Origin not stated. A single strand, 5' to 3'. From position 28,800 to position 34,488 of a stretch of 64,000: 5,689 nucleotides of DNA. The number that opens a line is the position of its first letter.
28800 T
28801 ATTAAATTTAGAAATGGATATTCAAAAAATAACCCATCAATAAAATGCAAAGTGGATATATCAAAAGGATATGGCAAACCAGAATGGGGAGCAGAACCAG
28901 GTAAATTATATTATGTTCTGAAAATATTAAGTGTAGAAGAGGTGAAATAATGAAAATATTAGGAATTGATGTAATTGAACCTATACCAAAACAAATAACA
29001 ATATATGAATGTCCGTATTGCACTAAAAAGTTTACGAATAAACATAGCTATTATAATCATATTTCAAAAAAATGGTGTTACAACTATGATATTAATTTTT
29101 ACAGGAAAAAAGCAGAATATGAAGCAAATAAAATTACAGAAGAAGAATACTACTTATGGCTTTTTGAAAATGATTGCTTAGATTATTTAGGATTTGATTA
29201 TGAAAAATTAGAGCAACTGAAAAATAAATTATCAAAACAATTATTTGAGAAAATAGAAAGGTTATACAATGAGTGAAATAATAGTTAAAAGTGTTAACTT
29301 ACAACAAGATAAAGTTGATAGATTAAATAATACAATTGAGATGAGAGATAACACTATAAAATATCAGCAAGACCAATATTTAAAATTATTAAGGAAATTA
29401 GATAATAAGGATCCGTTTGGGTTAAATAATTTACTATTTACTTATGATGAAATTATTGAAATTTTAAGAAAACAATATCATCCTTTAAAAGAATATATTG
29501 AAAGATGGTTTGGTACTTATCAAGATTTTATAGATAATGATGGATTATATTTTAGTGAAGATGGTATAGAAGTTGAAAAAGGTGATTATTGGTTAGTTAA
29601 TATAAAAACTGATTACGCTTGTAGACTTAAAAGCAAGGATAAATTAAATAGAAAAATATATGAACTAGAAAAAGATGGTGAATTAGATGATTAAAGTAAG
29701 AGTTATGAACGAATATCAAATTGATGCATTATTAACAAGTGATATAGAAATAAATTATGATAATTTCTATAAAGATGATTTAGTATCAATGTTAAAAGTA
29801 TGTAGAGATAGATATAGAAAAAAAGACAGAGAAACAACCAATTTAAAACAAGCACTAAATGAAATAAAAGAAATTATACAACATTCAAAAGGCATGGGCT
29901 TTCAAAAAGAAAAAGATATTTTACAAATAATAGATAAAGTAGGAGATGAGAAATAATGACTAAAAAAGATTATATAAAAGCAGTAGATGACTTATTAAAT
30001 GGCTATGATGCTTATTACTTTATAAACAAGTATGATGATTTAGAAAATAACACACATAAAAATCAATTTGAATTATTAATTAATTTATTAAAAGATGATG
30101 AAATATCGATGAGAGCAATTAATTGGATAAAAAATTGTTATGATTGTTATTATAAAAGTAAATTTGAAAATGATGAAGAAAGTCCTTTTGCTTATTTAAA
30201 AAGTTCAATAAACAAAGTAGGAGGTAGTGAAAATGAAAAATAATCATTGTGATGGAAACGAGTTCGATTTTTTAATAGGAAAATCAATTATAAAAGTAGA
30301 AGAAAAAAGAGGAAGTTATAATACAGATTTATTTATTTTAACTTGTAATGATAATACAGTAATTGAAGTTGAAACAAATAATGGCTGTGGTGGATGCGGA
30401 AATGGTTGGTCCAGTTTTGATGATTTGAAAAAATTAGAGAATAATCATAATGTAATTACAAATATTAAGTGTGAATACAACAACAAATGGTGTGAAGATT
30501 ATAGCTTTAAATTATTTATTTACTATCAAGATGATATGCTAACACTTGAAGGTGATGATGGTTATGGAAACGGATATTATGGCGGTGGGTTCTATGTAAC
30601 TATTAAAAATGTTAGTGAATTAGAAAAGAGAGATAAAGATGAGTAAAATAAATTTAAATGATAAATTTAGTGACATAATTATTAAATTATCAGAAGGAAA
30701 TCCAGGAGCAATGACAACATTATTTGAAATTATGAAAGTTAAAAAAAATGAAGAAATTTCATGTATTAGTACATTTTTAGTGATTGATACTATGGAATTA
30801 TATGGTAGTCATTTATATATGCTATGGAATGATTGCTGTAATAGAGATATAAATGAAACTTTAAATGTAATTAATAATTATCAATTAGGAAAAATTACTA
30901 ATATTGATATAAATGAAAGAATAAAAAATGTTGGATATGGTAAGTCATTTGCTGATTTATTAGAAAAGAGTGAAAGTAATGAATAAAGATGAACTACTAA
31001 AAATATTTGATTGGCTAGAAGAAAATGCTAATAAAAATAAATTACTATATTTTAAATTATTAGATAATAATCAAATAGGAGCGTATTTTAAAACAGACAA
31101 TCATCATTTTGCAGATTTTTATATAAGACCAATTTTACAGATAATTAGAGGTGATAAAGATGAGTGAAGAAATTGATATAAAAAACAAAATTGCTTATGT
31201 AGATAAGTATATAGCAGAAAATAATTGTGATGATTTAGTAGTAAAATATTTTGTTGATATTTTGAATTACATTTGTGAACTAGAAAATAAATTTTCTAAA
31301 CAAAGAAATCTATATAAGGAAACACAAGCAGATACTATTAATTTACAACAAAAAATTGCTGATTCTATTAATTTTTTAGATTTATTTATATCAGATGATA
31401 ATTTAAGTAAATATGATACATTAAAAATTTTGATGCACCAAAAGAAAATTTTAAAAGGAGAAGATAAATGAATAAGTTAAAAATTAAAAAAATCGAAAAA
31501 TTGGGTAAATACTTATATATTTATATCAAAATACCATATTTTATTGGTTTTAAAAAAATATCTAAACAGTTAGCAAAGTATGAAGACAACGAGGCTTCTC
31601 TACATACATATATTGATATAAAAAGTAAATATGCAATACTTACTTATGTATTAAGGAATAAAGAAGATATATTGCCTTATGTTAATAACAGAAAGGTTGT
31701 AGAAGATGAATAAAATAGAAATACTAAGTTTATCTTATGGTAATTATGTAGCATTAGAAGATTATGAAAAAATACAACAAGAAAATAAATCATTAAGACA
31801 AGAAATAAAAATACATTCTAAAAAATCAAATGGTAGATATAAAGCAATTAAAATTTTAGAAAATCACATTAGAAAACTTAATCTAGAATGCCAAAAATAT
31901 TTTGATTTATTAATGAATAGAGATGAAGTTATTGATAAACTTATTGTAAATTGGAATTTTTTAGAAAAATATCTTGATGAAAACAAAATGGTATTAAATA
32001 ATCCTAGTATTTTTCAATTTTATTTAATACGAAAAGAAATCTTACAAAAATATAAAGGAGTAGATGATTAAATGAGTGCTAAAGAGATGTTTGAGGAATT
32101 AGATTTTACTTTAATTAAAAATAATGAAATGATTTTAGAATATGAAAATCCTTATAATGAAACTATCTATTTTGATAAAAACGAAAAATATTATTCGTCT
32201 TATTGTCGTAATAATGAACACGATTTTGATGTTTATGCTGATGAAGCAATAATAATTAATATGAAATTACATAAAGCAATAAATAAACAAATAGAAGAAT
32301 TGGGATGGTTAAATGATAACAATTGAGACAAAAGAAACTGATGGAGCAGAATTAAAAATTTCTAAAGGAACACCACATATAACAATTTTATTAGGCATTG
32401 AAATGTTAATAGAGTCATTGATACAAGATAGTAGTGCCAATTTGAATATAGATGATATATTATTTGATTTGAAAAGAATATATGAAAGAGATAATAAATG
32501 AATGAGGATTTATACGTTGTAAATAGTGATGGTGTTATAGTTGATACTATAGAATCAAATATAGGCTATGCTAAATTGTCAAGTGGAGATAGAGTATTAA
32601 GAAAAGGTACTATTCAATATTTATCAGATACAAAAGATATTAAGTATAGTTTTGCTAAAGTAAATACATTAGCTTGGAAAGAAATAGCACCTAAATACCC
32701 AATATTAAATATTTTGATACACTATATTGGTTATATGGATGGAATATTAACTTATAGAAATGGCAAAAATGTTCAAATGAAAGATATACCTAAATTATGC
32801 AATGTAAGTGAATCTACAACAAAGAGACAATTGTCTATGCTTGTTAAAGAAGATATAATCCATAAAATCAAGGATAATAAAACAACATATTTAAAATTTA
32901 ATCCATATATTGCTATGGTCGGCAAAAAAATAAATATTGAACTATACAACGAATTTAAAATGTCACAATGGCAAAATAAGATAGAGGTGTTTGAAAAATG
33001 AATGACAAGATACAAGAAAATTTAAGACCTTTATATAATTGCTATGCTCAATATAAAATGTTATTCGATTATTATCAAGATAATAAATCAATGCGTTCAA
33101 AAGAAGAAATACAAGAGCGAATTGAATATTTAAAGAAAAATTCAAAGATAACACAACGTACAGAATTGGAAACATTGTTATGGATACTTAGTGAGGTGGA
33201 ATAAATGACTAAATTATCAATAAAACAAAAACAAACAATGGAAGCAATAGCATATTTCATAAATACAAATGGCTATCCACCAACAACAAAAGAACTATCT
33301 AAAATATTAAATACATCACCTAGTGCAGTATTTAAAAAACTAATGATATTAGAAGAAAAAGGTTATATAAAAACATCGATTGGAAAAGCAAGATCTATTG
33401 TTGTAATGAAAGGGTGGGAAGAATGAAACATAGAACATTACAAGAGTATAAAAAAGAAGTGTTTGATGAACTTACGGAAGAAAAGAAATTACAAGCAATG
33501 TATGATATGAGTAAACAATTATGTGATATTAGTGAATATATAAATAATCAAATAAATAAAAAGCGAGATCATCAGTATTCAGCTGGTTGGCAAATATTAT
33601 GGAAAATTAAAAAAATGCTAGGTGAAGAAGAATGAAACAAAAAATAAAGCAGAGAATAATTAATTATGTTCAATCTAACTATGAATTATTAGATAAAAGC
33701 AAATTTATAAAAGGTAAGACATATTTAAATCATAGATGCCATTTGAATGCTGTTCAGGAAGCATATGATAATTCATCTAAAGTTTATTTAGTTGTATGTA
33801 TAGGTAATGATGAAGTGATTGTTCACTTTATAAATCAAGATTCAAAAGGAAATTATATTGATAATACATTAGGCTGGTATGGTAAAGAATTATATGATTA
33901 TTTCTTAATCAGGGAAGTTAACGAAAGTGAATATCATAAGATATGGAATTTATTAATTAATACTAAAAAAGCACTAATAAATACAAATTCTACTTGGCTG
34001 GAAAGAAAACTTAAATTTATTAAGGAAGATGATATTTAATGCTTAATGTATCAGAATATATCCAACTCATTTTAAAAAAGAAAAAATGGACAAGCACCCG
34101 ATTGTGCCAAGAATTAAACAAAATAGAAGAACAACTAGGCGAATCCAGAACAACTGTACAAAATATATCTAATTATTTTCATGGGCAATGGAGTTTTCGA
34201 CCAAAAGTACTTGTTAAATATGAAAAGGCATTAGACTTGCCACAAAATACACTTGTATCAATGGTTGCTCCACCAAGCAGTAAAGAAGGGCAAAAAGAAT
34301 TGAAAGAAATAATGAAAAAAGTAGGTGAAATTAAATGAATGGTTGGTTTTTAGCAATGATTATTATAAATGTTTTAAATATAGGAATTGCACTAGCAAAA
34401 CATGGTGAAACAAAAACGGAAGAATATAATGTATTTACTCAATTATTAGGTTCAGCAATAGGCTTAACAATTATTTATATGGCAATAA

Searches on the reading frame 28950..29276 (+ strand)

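Call 40: search_protein_families(library=pfam, proteins=[window:28950-29276:+], max_evalue=0.01)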
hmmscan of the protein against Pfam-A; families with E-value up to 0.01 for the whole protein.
window:28950-29276:+ (108 aa): 3 families
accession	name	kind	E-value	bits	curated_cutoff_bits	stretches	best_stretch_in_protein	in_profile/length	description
PF13894.12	zf-C2H2_4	-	0.00022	22.1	27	1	19-40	1-22/24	C2H2-type zinc finger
PF00096.32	zf-C2H2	-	0.00028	21.6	25.2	1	19-39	1-21/23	Zinc finger, C2H2 type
PF22034.2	B129_C2H2-zf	-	0.0044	17.7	27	1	21-41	1-21/22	Uncharacterized protein B-129, C2H2 zinc finger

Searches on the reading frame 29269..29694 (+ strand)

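Call 40: search_protein_families(library=pfam, proteins=[window:29269-29694:+], max_evalue=0.01)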
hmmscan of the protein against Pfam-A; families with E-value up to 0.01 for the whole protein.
window:29269-29694:+ (141 aa): 1 family
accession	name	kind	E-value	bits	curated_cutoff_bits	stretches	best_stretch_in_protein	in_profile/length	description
PF24026.1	DUF7337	-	0.0094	16.4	30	0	17-47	14-44/61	Family of unknown function (DUF7337)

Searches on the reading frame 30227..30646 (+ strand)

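Call 40: search_protein_families(library=pfam, proteins=[window:30227-30646:+], max_evalue=0.01)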
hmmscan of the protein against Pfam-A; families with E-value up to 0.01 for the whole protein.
window:30227-30646:+ (139 aa): 1 family
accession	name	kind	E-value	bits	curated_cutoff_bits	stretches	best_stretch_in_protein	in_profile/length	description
PF24240.1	DUF7448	-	1.3e-07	32.4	27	1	16-124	3-104/104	Domain of unknown function (DUF7448)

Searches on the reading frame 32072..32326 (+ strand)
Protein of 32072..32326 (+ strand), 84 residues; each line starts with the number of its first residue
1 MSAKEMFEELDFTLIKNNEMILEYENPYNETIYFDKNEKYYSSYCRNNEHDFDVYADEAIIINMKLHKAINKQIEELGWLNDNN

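Call 30: search_protein_families(library=ncbifam, proteins=[window:32072-32326:+], max_evalue=0.1)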
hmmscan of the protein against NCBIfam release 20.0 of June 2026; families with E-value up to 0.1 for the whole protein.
window:32072-32326:+ (84 aa): 1 family
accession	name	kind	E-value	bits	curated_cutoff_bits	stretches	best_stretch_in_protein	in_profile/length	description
NF006961.0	PRK09438.1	equivalog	0.02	14.4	103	1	3-65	52-114/151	dihydroneopterin triphosphate diphosphatase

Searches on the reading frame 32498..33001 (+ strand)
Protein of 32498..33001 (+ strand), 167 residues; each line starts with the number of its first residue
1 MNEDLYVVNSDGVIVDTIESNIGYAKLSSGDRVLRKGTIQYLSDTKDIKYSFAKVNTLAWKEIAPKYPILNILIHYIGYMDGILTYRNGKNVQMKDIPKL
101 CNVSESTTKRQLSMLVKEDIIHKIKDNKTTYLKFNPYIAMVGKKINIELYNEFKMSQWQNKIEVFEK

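Call 26: search_protein_families(library=phrogs, proteins=[window:32498-33001:+], max_evalue=0.01)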
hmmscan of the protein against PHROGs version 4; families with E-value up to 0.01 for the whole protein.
window:32498-33001:+ (167 aa): 2 families
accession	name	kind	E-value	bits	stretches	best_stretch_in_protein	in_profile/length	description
phrog_12156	-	DNA, RNA and nucleotide metabolism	0.002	17.8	1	87-136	434-482/485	DNA helicase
phrog_5978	-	unknown function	0.0097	16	0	87-134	308-353/364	-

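Call 27: search_protein_families(library=pfam, proteins=[window:32498-33001:+], max_evalue=0.01)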
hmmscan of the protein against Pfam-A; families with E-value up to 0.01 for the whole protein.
window:32498-33001:+ (167 aa): 1 family
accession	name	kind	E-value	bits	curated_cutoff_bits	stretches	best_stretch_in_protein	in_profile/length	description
PF24033.1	DUF7342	-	0.0031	17.9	31.6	1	101-137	27-63/150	Family of unknown function (DUF7342)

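Call 30: search_protein_families(library=ncbifam, proteins=[window:32498-33001:+], max_evalue=0.1)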
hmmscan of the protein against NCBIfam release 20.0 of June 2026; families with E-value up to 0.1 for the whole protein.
window:32498-33001:+ (167 aa): 4 families
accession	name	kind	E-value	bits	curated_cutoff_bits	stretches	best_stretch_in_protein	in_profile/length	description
NF005061.0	PRK06474.1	equivalog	0.012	15.5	121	1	94-161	30-95/178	hypothetical protein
TIGR01884.1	cas_HTH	subfamily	0.013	14.9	60.2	1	92-126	157-193/202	CRISPR-associated CARF protein Csa3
NF040939.2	trans_reg_lrs14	equivalog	0.033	14.2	90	1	88-129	33-74/103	Lrs14 family HTH-type transcriptional regulator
NF053606.1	Sta1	subfamily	0.056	13.6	80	1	89-130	32-73/100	Sta1 family transcriptional regulator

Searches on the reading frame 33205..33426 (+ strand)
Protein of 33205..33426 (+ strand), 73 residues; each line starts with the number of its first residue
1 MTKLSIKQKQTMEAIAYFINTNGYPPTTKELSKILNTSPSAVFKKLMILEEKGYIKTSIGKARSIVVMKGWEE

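Call 30: search_protein_families(library=ncbifam, proteins=[window:33205-33426:+], max_evalue=0.1)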
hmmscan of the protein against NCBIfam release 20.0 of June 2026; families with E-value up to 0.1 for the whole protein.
window:33205-33426:+ (73 aa): 10 families
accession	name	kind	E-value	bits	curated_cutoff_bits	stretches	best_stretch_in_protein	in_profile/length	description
TIGR00498.1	lexA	equivalog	1.1e-13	51.3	110.95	1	1-69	1-70/203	transcriptional repressor LexA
TIGR01884.1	cas_HTH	subfamily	0.0024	17.3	60.2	1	28-67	159-198/202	CRISPR-associated CARF protein Csa3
NF003025.0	PRK03902.1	equivalog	0.009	16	138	1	11-67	9-62/142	transcriptional regulator MntR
TIGR02404.1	trehalos_R_Bsub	equivalog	0.014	15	211.95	1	24-66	23-64/233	trehalose operon repressor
NF010736.0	PRK14138.1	equivalog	0.032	13.5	395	1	9-61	42-96/244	NAD-dependent deacetylase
NF008154.0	PRK10906.1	equivalog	0.034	13.4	331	1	6-62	1-56/252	DeoR/GlpR family transcriptional regulator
NF040939.2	trans_reg_lrs14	equivalog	0.053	13.6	90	1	21-58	32-69/103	Lrs14 family HTH-type transcriptional regulator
NF040820.1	trans_reg_LrpA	equivalog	0.057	13.3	250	1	26-57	20-50/141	HTH-type transcriptional regulator LrpA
NF003210.0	PRK04172.1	equivalog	0.06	12.2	350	1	3-66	3-61/496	phenylalanine--tRNA ligase subunit alpha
NF053602.1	Phr_regulator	exception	0.079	12.5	320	1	25-61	25-61/191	heat shock transcription regulator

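Call 40: search_protein_families(library=pfam, proteins=[window:33205-33426:+], max_evalue=0.01)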
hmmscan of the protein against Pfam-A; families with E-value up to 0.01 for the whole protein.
window:33205-33426:+ (73 aa): 11 families
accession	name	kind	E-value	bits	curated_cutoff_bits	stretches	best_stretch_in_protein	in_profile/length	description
PF01726.22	LexA_DNA_bind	-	9.9e-15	54.5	23.7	1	1-63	1-64/65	LexA DNA binding domain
PF01325.25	Fe_dep_repress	-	1.9e-05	25.2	26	1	17-58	14-55/60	Iron dependent repressor, N-terminal DNA binding domain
PF13412.12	HTH_24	-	0.00018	21.5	21.9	1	27-56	19-48/48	Winged helix-turn-helix DNA-binding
PF01047.28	MarR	-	0.00022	21.5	24.6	1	25-56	17-48/59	MarR family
PF08279.18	HTH_11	-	0.00037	20.8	25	1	14-54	4-44/55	HTH domain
PF13545.12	HTH_Crp_2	-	0.00051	20.4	27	1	25-67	22-61/70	Crp-like helix-turn-helix domain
PF12802.13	MarR_2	-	0.00089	19.8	27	1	16-59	11-56/61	MarR family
PF01022.26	HTH_5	-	0.0018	18.6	22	1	27-56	17-46/47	Bacterial regulatory protein, arsR family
PF02082.26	Rrf2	-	0.0031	18.1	30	1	11-61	8-59/132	Iron-dependent Transcriptional regulator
PF13601.12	HTH_34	-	0.0048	17.5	27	1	27-61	16-50/80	Winged helix DNA-binding domain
PF04182.18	B-block_TFIIIC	-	0.0055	17.2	22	1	27-57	20-50/73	B-block binding subunit of TFIIIC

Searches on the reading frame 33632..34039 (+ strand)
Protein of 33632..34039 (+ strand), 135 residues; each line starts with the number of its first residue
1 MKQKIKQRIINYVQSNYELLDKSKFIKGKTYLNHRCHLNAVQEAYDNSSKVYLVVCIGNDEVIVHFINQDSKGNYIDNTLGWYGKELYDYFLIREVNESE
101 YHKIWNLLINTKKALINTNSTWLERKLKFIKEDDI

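Call 26: search_protein_families(library=phrogs, proteins=[window:33632-34039:+], max_evalue=0.01)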
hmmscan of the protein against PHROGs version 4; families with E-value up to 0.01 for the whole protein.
window:33632-34039:+ (135 aa): 2 families
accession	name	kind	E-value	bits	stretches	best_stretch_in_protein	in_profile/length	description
phrog_6596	-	unknown function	1.9e-26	93.5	1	1-133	1-140/142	-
phrog_35527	-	unknown function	0.0052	18.2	0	73-131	4-61/65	-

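Call 27: search_protein_families(library=pfam, proteins=[window:33632-34039:+], max_evalue=0.01)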
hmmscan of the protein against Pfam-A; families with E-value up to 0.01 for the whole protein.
window:33632-34039:+ (135 aa): 2 families
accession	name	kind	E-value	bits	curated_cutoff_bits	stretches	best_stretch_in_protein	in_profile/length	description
PF17144.9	Ribosomal_L5e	-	0.0078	16.8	27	1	27-78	12-63/163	Ribosomal large subunit proteins 60S L5, and 50S L18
PF03347.19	TDH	-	0.0097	15.9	27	0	23-65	118-160/165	Vibrio thermostable direct hemolysin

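Call 30: search_protein_families(library=ncbifam, proteins=[window:33632-34039:+], max_evalue=0.1)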
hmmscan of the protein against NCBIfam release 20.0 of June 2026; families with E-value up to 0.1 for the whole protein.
window:33632-34039:+ (135 aa): 1 family
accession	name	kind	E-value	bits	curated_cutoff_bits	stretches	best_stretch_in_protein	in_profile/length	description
TIGR03976.1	chp_LLNDYxLRE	equivalog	0.0044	17.4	50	1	41-110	11-81/90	His-Xaa-Ser system protein HxsD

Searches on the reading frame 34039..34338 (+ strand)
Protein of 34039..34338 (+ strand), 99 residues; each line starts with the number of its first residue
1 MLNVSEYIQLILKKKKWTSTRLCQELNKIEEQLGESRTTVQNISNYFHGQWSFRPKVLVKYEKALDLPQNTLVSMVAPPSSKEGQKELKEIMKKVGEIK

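Call 26: search_protein_families(library=phrogs, proteins=[window:34039-34338:+], max_evalue=0.01)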
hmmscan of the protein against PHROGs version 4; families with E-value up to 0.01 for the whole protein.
window:34039-34338:+ (99 aa): 1 family
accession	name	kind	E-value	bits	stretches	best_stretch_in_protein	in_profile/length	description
phrog_8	-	transcription regulation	0.0072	16.8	1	3-83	76-150/346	transcriptional regulator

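Call 27: search_protein_families(library=pfam, proteins=[window:34039-34338:+], max_evalue=0.01)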
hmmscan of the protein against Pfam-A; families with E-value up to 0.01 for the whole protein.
window:34039-34338:+ (99 aa): 0 families

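Call 30: search_protein_families(library=ncbifam, proteins=[window:34039-34338:+], max_evalue=0.1)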
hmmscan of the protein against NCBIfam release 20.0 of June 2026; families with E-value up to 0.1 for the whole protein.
window:34039-34338:+ (99 aa): 1 family
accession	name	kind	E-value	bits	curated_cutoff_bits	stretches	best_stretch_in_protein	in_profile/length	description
NF041418.1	MbpA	equivalog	0.018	14.9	90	1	2-51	26-74/93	mobilization protein MbpA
